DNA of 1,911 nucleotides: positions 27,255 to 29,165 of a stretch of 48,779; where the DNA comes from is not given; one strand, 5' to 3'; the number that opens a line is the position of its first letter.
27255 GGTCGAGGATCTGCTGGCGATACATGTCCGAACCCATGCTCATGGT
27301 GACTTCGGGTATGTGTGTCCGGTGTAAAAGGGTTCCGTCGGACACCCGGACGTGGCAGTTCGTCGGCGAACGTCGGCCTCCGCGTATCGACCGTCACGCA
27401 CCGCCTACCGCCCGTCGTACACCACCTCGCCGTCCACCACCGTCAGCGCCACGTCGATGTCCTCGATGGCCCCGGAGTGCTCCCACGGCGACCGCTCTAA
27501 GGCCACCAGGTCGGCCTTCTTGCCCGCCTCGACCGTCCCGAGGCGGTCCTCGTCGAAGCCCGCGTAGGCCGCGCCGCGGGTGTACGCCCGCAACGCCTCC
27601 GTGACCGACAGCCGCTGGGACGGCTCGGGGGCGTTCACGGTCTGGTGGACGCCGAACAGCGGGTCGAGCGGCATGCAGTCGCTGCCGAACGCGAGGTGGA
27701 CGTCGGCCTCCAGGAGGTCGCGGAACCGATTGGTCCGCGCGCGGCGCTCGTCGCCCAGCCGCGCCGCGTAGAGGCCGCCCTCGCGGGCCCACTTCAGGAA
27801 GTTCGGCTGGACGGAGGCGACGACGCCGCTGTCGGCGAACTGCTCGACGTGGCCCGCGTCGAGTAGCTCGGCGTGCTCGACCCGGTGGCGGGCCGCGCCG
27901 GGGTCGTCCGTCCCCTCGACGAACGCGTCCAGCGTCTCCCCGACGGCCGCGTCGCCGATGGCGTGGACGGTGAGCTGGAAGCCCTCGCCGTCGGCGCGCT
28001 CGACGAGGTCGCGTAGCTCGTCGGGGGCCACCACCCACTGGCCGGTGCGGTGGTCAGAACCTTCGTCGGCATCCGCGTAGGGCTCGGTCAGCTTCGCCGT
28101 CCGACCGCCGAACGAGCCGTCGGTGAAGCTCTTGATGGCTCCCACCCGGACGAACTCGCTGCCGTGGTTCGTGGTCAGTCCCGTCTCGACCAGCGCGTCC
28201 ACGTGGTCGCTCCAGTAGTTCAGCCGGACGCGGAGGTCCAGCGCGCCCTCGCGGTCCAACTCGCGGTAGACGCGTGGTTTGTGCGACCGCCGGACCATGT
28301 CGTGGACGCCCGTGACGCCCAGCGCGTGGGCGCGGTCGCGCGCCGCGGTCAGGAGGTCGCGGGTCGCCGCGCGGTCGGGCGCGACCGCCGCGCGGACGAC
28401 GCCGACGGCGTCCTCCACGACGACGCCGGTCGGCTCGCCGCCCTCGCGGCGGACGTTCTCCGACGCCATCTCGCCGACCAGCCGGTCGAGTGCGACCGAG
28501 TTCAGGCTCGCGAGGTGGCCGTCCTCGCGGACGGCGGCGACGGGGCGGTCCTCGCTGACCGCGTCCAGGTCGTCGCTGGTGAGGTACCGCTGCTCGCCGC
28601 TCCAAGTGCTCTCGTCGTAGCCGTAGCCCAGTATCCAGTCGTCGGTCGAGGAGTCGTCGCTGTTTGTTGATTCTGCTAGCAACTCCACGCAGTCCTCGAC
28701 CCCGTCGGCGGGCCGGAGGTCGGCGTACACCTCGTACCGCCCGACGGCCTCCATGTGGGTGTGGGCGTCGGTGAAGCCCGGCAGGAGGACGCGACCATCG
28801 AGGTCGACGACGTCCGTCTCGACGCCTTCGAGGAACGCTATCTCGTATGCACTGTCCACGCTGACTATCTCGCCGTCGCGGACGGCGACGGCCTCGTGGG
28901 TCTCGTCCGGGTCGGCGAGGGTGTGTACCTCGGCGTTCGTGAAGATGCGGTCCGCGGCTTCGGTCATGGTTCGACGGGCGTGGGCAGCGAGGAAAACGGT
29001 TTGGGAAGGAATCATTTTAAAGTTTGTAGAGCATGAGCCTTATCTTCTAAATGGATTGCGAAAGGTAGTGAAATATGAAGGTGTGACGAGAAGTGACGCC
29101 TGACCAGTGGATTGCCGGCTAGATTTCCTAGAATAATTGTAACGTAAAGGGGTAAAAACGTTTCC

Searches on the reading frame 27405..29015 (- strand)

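Call 28: search_protein_families(library=ncbifam, proteins=[window:27405-29015:-], max_evalue=0.01)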
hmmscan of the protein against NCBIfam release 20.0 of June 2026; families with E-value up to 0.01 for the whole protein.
window:27405-29015:- (536 aa): 33 families (the best 25 are shown)
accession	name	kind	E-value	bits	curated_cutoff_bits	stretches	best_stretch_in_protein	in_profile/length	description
NF051886.1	XaaProDiPepCaul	equivalog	6.8e-20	71.4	500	2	322-531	194-396/398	Xaa-Pro dipeptidase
TIGR01224.1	hutI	equivalog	8.3e-16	57.8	298.15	2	331-513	196-358/377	imidazolonepropionase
NF006056.0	PRK08204.1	subfamily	6.2e-12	45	391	2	25-122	7-101/449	hypothetical protein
NF006679.0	PRK09228.1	subfamily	1.6e-09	37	351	2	39-88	30-79/433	guanine deaminase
NF006055.0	PRK08203.1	equivalog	1e-08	34.2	532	2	466-524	351-407/455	8-oxoguanine deaminase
TIGR02318.1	phosphono_phnM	equivalog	2.8e-08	33.1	390.55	1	433-508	287-358/376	phosphonate metabolism protein PhnM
NF006549.0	PRK09045.1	equivalog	5.1e-08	32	540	1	39-88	28-76/444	TRZ/ATZ family hydrolase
NF005557.0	PRK07228.1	equivalog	6e-08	31.8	522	1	433-533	293-413/445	5'-deoxyadenosine deaminase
TIGR01178.1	ade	equivalog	1.8e-07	30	472.5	1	24-90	3-61/552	adenine deaminase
TIGR02967.1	guan_deamin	equivalog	8.6e-07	28.3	375.4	0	42-89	8-55/401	guanine deaminase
NF011984.0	PRK15446.1-5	equivalog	1.1e-06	27.7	260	0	23-87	4-60/379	alpha-D-ribose 1-methylphosphonate 5-triphosphate diphosphatase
NF005211.0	PRK06687.1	equivalog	5.2e-06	25.5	703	1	42-110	23-89/419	TRZ/ATZ family protein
NF004636.0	PRK05985.1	subfamily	7.9e-06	24.9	408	1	31-92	8-65/398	amidohydrolase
NF011990.0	PRK15446.2-6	subfamily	1e-05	24.4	233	0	434-534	295-384/390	alpha-D-ribose 1-methylphosphonate 5-triphosphate diphosphatase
NF005748.0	PRK07572.1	subfamily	1.4e-05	24.4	438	0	37-91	14-63/426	cytosine deaminase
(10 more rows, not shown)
